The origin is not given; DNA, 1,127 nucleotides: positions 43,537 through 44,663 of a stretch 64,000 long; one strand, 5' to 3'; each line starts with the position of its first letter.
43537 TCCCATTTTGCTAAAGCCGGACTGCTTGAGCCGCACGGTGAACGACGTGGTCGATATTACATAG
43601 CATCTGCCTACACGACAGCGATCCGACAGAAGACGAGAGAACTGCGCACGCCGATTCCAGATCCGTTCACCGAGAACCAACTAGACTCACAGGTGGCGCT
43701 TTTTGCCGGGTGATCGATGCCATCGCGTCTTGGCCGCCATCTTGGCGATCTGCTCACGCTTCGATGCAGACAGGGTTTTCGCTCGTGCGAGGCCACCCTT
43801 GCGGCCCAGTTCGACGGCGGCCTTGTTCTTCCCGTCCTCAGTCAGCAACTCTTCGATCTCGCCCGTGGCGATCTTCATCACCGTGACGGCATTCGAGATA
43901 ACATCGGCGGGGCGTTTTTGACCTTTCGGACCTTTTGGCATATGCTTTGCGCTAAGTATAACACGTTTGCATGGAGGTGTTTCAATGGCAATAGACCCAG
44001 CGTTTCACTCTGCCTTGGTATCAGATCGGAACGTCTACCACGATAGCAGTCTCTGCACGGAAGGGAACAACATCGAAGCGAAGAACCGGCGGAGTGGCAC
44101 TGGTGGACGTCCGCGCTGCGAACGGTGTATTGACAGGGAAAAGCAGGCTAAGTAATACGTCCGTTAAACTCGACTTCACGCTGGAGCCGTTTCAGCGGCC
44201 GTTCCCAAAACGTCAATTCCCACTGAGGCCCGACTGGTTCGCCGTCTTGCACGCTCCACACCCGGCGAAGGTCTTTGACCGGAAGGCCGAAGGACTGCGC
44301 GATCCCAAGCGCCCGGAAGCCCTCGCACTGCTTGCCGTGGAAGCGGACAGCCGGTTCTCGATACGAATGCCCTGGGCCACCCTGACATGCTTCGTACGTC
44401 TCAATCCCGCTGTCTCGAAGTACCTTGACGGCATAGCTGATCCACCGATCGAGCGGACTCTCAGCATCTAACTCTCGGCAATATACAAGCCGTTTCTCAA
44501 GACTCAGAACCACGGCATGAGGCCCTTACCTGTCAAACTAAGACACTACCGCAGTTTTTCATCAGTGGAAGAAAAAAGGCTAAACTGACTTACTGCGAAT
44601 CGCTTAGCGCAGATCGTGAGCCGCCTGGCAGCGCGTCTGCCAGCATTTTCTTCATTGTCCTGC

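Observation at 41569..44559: IS1-family element of 2,975 bp that carries four passenger genes, with intact ends and a perfect 8-bp target duplication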

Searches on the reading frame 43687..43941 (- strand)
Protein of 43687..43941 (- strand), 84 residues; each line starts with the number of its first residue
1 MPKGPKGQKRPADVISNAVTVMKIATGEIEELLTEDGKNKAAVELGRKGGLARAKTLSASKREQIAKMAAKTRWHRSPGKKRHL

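Call 4: search_protein_families(library=pfam, proteins=[window:43687-43941:-], max_evalue=0.01)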
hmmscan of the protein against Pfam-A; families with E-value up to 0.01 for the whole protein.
window:43687-43941:- (84 aa): 0 families

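Call 5: search_protein_families(library=ncbifam, proteins=[window:43687-43941:-], max_evalue=0.01)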
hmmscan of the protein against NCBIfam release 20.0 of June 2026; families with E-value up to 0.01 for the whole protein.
window:43687-43941:- (84 aa): 0 families

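Call 33: search_protein_families(library=phrogs, proteins=[window:43687-43941:-], max_evalue=0.01)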
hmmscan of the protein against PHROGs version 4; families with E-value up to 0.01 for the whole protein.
window:43687-43941:- (84 aa): 1 family
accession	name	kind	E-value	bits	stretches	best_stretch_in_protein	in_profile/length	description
phrog_2384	-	unknown function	0.00011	22.5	1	46-76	8-38/338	-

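Call 34: search_protein_families(library=padloc, proteins=[window:43687-43941:-], max_evalue=0.01)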
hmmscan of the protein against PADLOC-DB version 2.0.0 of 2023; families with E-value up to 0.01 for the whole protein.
window:43687-43941:- (84 aa): 0 families

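Call 35: search_solved_structures(query=window:43687-43941:-, max_evalue=10)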
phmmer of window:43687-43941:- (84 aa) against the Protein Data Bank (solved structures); distinct sequences matched with E-value up to 10: 4.
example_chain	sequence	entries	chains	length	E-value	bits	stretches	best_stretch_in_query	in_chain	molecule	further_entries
9jm7_A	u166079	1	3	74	0.29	15.2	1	26-70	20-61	LRD-2A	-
3hpd_A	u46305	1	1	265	0.94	13.6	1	12-61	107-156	Hydroxyethylthiazole kinase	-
27rl_A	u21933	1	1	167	1.5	12.9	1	14-72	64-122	Outer surface protein C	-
8bwf_A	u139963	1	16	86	1.9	12.6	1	8-48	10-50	Polypyrimidine tract-binding protein 1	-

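Call 39: find_homologous_proteins(query=window:43687-43941:-, max_evalue=0.001)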
Query window:43687-43941:- (84 aa): 6981 proteins with E <= 0.001 among 7012 candidates; the best 120 are listed.
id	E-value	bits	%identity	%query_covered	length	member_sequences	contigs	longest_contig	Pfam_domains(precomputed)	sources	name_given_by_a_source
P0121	8.2e-46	171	100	100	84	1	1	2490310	-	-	-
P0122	4.4e-36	140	62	82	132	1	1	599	-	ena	-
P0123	2.1e-31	125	80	89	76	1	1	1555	-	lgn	-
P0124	8.5e-31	123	84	90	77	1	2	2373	-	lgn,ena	-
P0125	1.1e-30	123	84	88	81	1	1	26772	-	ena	-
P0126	1.5e-30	122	79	92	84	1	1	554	-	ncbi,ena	-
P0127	2.2e-30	122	83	90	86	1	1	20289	-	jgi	jgi:hypothetical protein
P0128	3.2e-30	121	83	89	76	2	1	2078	-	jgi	jgi:hypothetical protein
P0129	4.4e-30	121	79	90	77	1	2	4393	-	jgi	jgi:hypothetical protein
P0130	6.1e-30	121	86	77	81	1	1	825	-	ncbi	-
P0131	7.2e-30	120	77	98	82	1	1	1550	-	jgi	jgi:hypothetical protein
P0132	8.1e-30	120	78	99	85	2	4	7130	-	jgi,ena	-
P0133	8.2e-30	120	78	95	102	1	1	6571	-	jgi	jgi:hypothetical protein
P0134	8.6e-30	120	82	92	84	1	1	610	-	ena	-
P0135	1.5e-29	119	81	89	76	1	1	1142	-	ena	-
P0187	5.2e-28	114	79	92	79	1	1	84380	-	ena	-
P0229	1.9e-27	113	79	89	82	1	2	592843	-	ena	-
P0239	2.8e-27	112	78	88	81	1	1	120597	-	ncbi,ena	-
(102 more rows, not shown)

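Call 50: predict_structure(alignment_id=A1)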
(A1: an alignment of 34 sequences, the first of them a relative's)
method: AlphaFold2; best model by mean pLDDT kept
length: 84 residues; sequences in the alignment: 34
mean_pLDDT: 70.6   pTM: 0.39
mean pLDDT of the five models: 70.6, 66.8, 66.0, 65.1, 60.4
residues with pLDDT >= 90: 0; 70-90: 43; 50-70: 39; < 50: 2
segments of 3 or more residues with pLDDT < 50: none
pLDDT, mean of each block of 10 residues (from residue 1): 63 66 68 65 77 83 86 66 46
secondary structure, 60 per line:
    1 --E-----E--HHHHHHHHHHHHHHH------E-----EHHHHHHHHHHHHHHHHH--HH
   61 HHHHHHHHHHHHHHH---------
elements in order: H12-26 H40-56 H59-75
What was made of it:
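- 43687..43941 (-): o84: a conserved 84-aa basic (pI 10.7) helical protein and backbone gene of the clade. It is on the same strand as the transposase, and its 3' end overlaps the fic 3' end by 27 nt. The AF2 model has three helices at pLDDT 70.6 (call 50).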

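Call 54: fold_search(model_id=the predicted structure, library=pdb)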
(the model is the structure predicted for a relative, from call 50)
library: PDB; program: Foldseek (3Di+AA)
matches with E <= 10: 21; with E <= 0.001: 0
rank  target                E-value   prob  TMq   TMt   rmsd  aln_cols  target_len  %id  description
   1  4fxx_B                2.9e+00  0.02  0.15  0.15  12.4        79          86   20  Structure of SF1 coiled-coil domain (released 2013-01-16)
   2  1xgw                  3.1e+00  0.06  0.20  0.13   7.5        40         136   18  The crystal structure of human enthoprotin N-terminal domain (released 2005-09-27)
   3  6ml3_A                3.6e+00  0.03  0.18  0.16   9.9        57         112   19  ZBTB24 Zinc Fingers 4-8 with 19+1mer DNA Oligonucleotide (Sequence 2) (released 2019-07-03)
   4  7tea_C                3.9e+00  0.05  0.24  0.26  11.3        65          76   17  Crystal structure of S. aureus GlnR-DNA complex (released 2022-06-29)
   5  2v8s_E                4.5e+00  0.06  0.28  0.19   9.3        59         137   17  VTI1B HABC DOMAIN - EPSINR ENTH DOMAIN COMPLEX (released 2007-11-27)
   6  7n5u_A                4.8e+00  0.01  0.17  0.17   8.8        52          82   19  ZBTB7A Zinc Finger Domain Bound to DNA Duplex Containing GGACCC (Oligo 21) (released 2022-06-08)
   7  5t7x_B                5.2e+00  0.02  0.19  0.13   8.8        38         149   18  Crystal structure of HHV-4 EBNA1 DNA binding domain (patient-derived, nasopharyngeal carcinoma) bound to DNA (released 2017-07-19)
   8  6b0r_D                5.2e+00  0.02  0.21  0.17   8.7        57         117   18  Zinc finger Domain of WT1(-KTS form) with M342R Mutation and 14+1mer Oligonucleotide with 3' Triplet TGG (released 2018-01-03)
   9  9ik4_A                5.6e+00  0.03  0.25  0.04  18.4       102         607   16  Cryo-EM structure of Arabidopsis thaliana phosphate transporter PHO1;H1 (released 2025-01-22)
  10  4r4e_B                5.6e+00  0.02  0.22  0.22  12.6        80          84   18  Structure of GlnR-DNA complex (released 2015-03-04)
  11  5t7x_A                5.6e+00  0.02  0.19  0.13   8.9        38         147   18  Crystal structure of HHV-4 EBNA1 DNA binding domain (patient-derived, nasopharyngeal carcinoma) bound to DNA (released 2017-07-19)
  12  3zrw_B                6.0e+00  0.03  0.25  0.20  13.1        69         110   23  The structure of the dimeric Hamp-Dhp fusion A291V mutant (released 2011-06-29)
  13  9kc5_7                6.0e+00  0.03  0.22  0.12  12.7        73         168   11  PSI-LHCI of the red alga Galdieria sulphuraria NIES-3638 (released 2025-04-23)
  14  5loz                  6.5e+00  0.03  0.20  0.13   7.6        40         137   12  STRUCTURE OF YEAST ENT1 ENTH DOMAIN (released 2016-10-05)
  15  6b0r_A                6.5e+00  0.02  0.22  0.17   8.6        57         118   18  Zinc finger Domain of WT1(-KTS form) with M342R Mutation and 14+1mer Oligonucleotide with 3' Triplet TGG (released 2018-01-03)
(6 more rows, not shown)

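Call 74: find_encoding_contigs(protein=P0229, flank=5000, max_places=3)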
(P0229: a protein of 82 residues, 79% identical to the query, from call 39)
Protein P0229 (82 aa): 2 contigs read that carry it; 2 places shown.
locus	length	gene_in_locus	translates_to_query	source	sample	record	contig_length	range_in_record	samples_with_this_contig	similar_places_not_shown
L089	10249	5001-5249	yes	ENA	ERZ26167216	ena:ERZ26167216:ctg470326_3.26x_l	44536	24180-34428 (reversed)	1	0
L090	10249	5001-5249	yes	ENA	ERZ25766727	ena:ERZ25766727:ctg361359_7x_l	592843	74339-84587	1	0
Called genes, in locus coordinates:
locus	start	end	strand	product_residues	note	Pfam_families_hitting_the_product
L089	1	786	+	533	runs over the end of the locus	-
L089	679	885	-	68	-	-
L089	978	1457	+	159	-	-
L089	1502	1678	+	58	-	-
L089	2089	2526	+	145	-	-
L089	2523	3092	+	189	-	-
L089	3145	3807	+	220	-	-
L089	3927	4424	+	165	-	-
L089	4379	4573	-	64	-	-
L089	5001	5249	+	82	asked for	-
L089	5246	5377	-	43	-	-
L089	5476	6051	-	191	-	-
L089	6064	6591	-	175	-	PF04343:DUF488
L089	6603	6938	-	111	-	-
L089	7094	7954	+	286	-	-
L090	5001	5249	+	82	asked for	-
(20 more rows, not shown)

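Call 75: find_encoding_contigs(protein=P0239, flank=5000, max_places=3)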
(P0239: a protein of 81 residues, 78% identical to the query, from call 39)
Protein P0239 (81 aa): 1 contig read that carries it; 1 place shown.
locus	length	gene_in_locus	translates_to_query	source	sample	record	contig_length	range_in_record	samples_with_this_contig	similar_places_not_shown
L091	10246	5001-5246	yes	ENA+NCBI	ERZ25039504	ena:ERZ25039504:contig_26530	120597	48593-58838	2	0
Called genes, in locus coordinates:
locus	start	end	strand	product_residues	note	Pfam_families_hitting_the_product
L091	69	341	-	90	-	-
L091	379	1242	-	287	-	-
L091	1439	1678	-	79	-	-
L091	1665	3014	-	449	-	-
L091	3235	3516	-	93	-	-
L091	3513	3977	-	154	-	-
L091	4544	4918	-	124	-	-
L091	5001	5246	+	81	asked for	-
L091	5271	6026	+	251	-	PF03400:DDE_Tnp_IS1 (faint)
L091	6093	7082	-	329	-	PF01087:GalP_UDP_transf, PF01230:HIT (faint), PF16285:DUF4931_N (weak), PF16268:DUF4921, PF02744:GalP_UDP_tr_C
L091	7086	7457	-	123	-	PF08378:NERD, PF02021:UPF0102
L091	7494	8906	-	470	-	PF01406:tRNA-synt_1e, PF01921:tRNA-synt_1f (faint), PF00133:tRNA-synt_1 (faint), PF09334:tRNA-synt_1g (weak), PF09190:DALR_2, PF23493:CysS_C (weak)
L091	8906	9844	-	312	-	PF06574:FAD_syn, PF01687:Flavokinase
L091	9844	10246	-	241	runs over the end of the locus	PF00753:Lactamase_B, PF23023:Anti-Pycsar_Apyc1 (weak), PF12706:Lactamase_B_2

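Call 76: find_encoding_contigs(protein=P0187, flank=5000, max_places=3)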
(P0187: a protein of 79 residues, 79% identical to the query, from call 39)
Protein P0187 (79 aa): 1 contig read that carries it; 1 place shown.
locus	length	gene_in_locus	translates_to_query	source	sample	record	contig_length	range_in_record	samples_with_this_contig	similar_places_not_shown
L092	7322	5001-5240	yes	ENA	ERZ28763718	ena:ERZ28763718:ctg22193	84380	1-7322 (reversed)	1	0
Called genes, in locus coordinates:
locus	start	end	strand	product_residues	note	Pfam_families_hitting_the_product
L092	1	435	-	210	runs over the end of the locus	-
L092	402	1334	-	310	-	PF18144:SMODS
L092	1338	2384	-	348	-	-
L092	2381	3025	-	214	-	PF06508:QueC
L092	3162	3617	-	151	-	PF13701:DDE_Tnp_1_4 (weak)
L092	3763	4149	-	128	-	PF01850:PIN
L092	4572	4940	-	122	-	-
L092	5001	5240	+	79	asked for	-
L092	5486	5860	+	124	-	-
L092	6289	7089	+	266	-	PF03400:DDE_Tnp_IS1 (faint)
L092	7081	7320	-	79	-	?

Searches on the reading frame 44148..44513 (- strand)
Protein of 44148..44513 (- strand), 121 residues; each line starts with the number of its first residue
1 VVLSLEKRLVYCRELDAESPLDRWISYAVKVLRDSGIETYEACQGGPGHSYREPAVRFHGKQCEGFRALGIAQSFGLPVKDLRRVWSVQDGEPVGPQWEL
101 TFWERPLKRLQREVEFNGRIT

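Call 4: search_protein_families(library=pfam, proteins=[window:44148-44513:-], max_evalue=0.01)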
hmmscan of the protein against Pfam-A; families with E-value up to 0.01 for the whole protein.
window:44148-44513:- (121 aa): 0 families

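Call 5: search_protein_families(library=ncbifam, proteins=[window:44148-44513:-], max_evalue=0.01)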
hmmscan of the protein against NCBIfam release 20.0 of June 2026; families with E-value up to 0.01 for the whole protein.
window:44148-44513:- (121 aa): 0 families

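Call 33: search_protein_families(library=phrogs, proteins=[window:44148-44513:-], max_evalue=0.01)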
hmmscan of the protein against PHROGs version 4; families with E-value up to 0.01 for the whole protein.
window:44148-44513:- (121 aa): 0 families

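Call 34: search_protein_families(library=padloc, proteins=[window:44148-44513:-], max_evalue=0.01)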
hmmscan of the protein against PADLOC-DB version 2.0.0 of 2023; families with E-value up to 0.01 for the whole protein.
window:44148-44513:- (121 aa): 0 families

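Call 86: search_protein_representatives(protein=window:44148-44513:-)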
Query: 121 residues. Proteins with E-value up to 0.001 (for the whole library): 947; up to 1e-10: 593; up to 1e-30: 7. The best 150 are listed.
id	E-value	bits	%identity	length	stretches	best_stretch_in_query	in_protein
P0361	1.8e-45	170.1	45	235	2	16-115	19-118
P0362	1.1e-43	164.4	66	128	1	10-120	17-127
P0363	2.6e-34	134.1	58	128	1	10-120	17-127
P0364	3.4e-33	130.5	59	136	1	2-118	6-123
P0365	1.6e-31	125.0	58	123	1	20-120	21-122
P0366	5.2e-31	123.4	59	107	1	18-110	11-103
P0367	7.2e-31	122.9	62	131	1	16-103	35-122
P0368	1.2e-30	122.2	61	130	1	14-103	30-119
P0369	2.2e-30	121.4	61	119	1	17-105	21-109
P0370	1.6e-29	118.5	62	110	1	15-103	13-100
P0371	2.1e-29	118.2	57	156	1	21-107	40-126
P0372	2.2e-29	118.1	59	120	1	11-98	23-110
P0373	2.9e-29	117.8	55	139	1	19-118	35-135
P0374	3.0e-29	117.7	61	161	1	17-105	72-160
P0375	7.1e-29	116.5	52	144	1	20-120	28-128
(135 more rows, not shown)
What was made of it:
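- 44148..44513 (-): o121: 121-aa alpha/beta protein of unknown function. Variable cargo in the slot between the distal repeat and o84. 947 cluster representatives at E<=1e-3 (call 86).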

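Call 88: search_solved_structures(query=A4, max_evalue=1)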
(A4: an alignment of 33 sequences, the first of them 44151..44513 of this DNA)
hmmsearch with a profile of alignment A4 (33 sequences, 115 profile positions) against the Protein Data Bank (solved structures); distinct sequences matched with E-value up to 1: 0.

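Call 89: search_protein_families(library=pfam, alignment_id=A4, max_evalue=0.01)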
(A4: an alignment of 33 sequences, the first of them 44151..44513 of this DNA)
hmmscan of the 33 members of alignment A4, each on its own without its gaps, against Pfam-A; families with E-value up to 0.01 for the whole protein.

A. member 1, window:44151-44513:- (121 aa): 0 families

B. families by the number of members that match (of 33 scanned): 0 families
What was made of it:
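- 44148..44513 (-): No Pfam or PDB match (calls 4, 88, 89).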

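Call 95: predict_structure(alignment_id=A4)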
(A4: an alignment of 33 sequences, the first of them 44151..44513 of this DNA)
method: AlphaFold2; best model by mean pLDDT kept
length: 121 residues; sequences in the alignment: 33
mean_pLDDT: 91.4   pTM: 0.83
mean pLDDT of the five models: 91.4, 90.4, 89.5, 89.3, 89.0
residues with pLDDT >= 90: 95; 70-90: 17; 50-70: 8; < 50: 1
segments of 3 or more residues with pLDDT < 50: none
pLDDT, mean of each block of 10 residues (from residue 1): 65 78 95 96 96 97 96 98 97 96 98 89 61
secondary structure, 60 per line:
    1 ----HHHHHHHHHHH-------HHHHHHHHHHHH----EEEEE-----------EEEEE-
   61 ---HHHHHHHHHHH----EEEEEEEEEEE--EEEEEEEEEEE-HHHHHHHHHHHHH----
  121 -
elements in order: H5-15 H23-34 E39-43 E55-59 H64-74 E79-89 E92-102 H104-116

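Call 97: fold_search(model_id=the predicted structure, library=pdb)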
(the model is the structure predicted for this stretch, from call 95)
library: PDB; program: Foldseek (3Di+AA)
matches with E <= 10: 1265; with E <= 0.001: 0
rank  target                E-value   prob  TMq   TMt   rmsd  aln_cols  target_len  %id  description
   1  5fr7_B                7.7e-02  0.23  0.22  0.19  12.6       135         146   10  Erwinia amylovora AmyR amylovoran repressor, a member of the YbjN protein family (released 2017-01-18)
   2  1j0r_A                9.2e-02  0.18  0.21  0.22  11.0       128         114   12  Crystal structure of the replication termination protein mutant C110S (released 2003-11-20)
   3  5frk_B                1.2e-01  0.20  0.21  0.19  12.6       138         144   10  SeMet crystal structure of Erwinia amylovora AmyR amylovoran repressor, a member of the YbjN protein family (released 2017-02-15)
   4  5fr7_A                1.2e-01  0.20  0.22  0.20  12.6       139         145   10  Erwinia amylovora AmyR amylovoran repressor, a member of the YbjN protein family (released 2017-01-18)
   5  5bjr_B                1.4e-01  0.91  0.36  0.48   3.9        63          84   10  Crystal structure of the N-terminal RRM domain from MEC-8 (released 2017-01-11)
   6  6vu7_C                1.4e-01  0.21  0.23  0.21  12.4       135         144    9  Crystal structure of YbjN, a putative transcription regulator from E. coli (released 2020-03-11)
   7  6vu7_B                1.5e-01  0.13  0.20  0.18  13.9       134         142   10  Crystal structure of YbjN, a putative transcription regulator from E. coli (released 2020-03-11)
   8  5tkz_A                1.7e-01  0.72  0.23  0.29   4.6        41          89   17  MEC-8 N-terminal RRM bound to tandem GCAC ligand (released 2017-01-11)
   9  9c7o_A                1.7e-01  0.25  0.24  0.32   8.8        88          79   12  Crystal Structure of the Maize R ACT-like Domain (released 2025-10-08)
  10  8xap_C                1.9e-01  0.44  0.28  0.37   8.6        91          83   15  Thermostable and acid-tolerant DNA-binding protein (released 2024-12-11)
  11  2rjz_A                2.0e-01  0.38  0.35  0.32   9.7       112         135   15  Crystal structure of the type 4 fimbrial biogenesis protein PilO from Pseudomonas aeruginosa (released 2007-11-06)
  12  2rjz_B                2.0e-01  0.28  0.32  0.31  10.2       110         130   14  Crystal structure of the type 4 fimbrial biogenesis protein PilO from Pseudomonas aeruginosa (released 2007-11-06)
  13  9hv5                  2.0e-01  0.28  0.29  0.05  10.7        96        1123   14  CryoEM map of the large glutamate dehydrogenase composed of 180 kDa subunits from Mycobacterium smegmatis obtained in th (released 2026-01-14)
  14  3jc8_Oa               2.1e-01  0.66  0.42  0.29  11.6       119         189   12  Architectural model of the type IVa pilus machine in a piliated state (released 2016-03-16)
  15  6xyw_At               2.3e-01  0.47  0.31  0.34   9.5       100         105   10  Structure of the plant mitochondrial ribosome (released 2020-04-15)
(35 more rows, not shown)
